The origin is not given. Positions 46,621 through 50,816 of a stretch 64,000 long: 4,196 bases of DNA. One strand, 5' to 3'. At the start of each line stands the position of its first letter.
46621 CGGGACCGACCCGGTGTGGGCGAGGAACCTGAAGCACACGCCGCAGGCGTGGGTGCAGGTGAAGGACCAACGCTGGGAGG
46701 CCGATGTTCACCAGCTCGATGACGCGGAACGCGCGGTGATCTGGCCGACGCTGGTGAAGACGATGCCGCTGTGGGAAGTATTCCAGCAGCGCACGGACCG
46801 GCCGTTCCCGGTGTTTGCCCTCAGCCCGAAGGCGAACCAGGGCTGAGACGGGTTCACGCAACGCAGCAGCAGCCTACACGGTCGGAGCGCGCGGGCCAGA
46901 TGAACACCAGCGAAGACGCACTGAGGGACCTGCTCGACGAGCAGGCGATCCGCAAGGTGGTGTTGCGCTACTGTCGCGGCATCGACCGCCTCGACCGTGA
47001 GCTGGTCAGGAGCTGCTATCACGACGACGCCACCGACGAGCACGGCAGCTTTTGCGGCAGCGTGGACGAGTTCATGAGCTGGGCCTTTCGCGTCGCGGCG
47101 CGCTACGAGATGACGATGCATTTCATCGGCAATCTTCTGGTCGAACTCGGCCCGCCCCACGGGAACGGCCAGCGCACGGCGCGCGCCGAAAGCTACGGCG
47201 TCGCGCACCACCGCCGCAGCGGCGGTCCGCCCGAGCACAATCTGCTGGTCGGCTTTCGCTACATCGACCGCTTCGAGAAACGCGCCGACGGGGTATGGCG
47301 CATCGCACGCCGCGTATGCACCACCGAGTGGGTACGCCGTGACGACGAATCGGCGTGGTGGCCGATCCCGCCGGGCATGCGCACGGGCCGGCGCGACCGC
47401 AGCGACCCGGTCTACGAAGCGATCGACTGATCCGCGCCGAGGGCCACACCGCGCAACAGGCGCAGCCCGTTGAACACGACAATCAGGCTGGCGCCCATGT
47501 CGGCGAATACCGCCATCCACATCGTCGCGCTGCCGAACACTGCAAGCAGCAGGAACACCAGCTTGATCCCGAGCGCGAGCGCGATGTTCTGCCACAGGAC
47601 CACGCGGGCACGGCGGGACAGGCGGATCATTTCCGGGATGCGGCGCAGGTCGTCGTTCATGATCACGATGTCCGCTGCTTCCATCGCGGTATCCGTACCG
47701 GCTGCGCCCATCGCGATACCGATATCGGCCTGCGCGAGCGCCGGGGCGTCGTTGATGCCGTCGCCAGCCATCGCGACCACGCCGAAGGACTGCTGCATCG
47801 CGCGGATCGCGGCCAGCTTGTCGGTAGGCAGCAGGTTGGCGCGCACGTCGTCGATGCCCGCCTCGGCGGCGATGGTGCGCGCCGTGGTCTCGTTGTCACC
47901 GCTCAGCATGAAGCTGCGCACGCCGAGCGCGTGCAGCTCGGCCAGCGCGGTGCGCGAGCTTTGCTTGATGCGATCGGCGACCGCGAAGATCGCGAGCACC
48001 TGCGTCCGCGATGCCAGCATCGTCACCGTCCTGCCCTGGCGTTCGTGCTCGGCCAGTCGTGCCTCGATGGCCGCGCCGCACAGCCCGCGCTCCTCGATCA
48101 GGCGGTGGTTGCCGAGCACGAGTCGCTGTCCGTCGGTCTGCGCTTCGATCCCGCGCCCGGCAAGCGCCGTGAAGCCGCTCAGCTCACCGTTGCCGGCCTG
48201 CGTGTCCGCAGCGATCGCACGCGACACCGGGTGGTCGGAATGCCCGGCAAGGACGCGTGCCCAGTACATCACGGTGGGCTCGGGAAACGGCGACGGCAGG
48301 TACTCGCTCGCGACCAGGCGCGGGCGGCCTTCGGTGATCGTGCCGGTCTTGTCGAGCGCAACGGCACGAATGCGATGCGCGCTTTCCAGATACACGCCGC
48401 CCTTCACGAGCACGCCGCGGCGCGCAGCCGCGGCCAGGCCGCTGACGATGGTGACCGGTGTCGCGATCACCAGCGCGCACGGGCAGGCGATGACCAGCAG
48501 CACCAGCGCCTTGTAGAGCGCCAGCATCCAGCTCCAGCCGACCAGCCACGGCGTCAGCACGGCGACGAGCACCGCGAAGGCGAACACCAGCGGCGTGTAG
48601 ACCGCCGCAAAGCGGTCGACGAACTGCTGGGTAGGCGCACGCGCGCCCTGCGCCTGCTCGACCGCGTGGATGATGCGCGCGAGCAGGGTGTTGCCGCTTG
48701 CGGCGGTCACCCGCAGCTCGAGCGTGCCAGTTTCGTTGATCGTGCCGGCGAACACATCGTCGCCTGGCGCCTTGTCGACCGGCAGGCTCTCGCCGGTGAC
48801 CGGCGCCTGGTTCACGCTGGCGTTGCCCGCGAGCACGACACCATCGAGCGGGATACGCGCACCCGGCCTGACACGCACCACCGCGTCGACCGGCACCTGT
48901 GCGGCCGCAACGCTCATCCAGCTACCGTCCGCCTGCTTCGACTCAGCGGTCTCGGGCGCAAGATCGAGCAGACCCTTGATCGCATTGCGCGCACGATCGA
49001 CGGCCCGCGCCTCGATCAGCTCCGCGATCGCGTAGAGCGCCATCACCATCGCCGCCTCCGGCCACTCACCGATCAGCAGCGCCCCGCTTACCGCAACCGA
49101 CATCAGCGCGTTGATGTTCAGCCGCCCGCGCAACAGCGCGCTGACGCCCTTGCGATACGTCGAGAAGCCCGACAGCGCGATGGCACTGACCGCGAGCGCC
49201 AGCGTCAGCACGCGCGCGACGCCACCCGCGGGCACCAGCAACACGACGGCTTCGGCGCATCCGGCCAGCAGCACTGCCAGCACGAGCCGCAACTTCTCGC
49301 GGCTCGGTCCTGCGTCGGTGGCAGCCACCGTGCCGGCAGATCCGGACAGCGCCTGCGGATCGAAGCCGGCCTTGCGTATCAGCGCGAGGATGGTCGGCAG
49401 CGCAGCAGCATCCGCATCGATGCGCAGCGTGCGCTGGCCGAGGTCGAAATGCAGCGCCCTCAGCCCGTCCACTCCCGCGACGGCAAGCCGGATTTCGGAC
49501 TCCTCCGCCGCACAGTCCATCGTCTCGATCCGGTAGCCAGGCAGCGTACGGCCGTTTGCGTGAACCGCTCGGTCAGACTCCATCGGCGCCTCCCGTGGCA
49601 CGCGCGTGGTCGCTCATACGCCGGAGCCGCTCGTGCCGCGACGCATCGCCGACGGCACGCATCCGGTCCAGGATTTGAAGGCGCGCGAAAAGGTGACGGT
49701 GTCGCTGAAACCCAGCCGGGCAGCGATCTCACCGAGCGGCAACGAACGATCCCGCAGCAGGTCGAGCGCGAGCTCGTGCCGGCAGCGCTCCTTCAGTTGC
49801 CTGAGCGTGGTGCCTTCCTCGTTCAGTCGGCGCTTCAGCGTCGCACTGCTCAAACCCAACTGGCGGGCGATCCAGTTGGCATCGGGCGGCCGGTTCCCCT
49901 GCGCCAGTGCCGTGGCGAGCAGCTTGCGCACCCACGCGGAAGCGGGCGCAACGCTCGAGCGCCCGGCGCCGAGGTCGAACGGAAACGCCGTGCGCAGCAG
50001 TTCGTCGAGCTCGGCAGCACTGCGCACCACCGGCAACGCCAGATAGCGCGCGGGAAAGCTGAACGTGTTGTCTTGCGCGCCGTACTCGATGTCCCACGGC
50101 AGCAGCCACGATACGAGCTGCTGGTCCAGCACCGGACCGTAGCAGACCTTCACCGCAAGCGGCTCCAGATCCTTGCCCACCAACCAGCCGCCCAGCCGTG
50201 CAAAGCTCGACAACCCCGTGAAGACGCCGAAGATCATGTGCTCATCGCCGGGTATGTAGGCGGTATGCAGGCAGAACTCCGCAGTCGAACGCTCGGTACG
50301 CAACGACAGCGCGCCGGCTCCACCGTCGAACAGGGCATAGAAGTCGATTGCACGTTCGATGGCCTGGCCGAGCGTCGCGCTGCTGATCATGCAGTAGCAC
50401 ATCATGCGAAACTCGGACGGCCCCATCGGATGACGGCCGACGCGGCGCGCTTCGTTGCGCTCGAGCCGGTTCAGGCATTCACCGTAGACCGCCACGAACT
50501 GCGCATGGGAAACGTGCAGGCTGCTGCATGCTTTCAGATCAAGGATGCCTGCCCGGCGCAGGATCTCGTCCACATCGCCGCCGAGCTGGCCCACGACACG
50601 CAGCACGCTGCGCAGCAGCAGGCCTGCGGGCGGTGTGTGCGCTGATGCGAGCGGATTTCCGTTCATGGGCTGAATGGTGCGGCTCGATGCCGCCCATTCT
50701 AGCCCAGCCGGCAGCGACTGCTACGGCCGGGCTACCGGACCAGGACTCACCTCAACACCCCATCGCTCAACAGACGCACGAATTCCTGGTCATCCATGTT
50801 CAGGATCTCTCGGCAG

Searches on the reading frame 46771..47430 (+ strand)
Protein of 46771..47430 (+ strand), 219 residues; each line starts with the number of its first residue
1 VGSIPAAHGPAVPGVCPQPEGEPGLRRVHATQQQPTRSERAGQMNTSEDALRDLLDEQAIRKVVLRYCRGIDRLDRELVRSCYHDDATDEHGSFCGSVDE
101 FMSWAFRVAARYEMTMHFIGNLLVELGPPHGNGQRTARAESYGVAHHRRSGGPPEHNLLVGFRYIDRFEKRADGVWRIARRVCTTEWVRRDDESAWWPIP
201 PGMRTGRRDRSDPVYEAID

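Call 77: search_protein_families(library=pfam, proteins=[window:46771-47430:+], max_evalue=0.00001)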
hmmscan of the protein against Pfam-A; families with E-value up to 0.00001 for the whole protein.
window:46771-47430:+ (219 aa): 1 family
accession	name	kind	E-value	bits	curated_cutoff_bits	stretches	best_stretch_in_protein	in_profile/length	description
PF13577.12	SnoaL_4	-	4.6e-23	82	24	1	53-181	2-125/126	SnoaL-like domain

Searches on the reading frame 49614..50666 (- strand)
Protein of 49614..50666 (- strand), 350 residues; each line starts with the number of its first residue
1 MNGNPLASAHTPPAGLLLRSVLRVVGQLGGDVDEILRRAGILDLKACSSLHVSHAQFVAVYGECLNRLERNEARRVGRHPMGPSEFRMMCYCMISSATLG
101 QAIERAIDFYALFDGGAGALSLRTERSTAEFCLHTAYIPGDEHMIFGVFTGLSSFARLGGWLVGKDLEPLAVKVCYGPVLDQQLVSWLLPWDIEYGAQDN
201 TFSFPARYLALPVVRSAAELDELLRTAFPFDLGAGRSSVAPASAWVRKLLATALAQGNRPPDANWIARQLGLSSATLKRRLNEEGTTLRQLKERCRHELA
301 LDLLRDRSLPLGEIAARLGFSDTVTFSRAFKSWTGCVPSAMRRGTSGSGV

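Call 24: find_encoding_contigs(protein=window:49614-50666:-, flank=10000, max_places=2)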
Protein window:49614-50666:- (350 aa): 23 contigs read that carry it; 2 places shown.
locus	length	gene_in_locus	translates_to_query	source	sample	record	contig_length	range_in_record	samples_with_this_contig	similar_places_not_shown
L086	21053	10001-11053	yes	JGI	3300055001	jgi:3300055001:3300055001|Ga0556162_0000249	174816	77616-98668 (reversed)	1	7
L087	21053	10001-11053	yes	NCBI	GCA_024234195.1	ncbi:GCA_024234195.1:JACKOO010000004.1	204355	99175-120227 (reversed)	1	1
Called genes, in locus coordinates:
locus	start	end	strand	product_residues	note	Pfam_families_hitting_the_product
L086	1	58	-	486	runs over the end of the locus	PF05893:LuxC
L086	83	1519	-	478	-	-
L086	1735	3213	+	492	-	PF05893:LuxC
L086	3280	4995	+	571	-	PF02776:TPP_enzyme_N, PF00205:TPP_enzyme_M, PF02775:TPP_enzyme_C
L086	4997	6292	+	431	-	PF07690:MFS_1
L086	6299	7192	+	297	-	PF09339:HTH_IclR, PF12802:MarR_2 (weak), PF01614:IclR_C (faint)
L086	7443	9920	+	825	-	PF02515:CoA_transf_3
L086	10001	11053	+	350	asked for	PF12625:Arabinose_bd, PF12833:HTH_18, PF00165:HTH_AraC (weak)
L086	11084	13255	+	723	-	PF00403:HMA (weak), PF00122:E1-E2_ATPase, PF00702:Hydrolase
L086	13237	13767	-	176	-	PF13577:SnoaL_4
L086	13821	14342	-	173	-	PF04075:F420H2_quin_red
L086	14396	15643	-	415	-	PF05940:NnrS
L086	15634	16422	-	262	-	PF00005:ABC_tran, PF13304:AAA_21 (faint)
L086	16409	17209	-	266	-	PF00528:BPD_transp_1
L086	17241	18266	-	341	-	-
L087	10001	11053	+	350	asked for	PF12625:Arabinose_bd, PF12833:HTH_18, PF00165:HTH_AraC (weak)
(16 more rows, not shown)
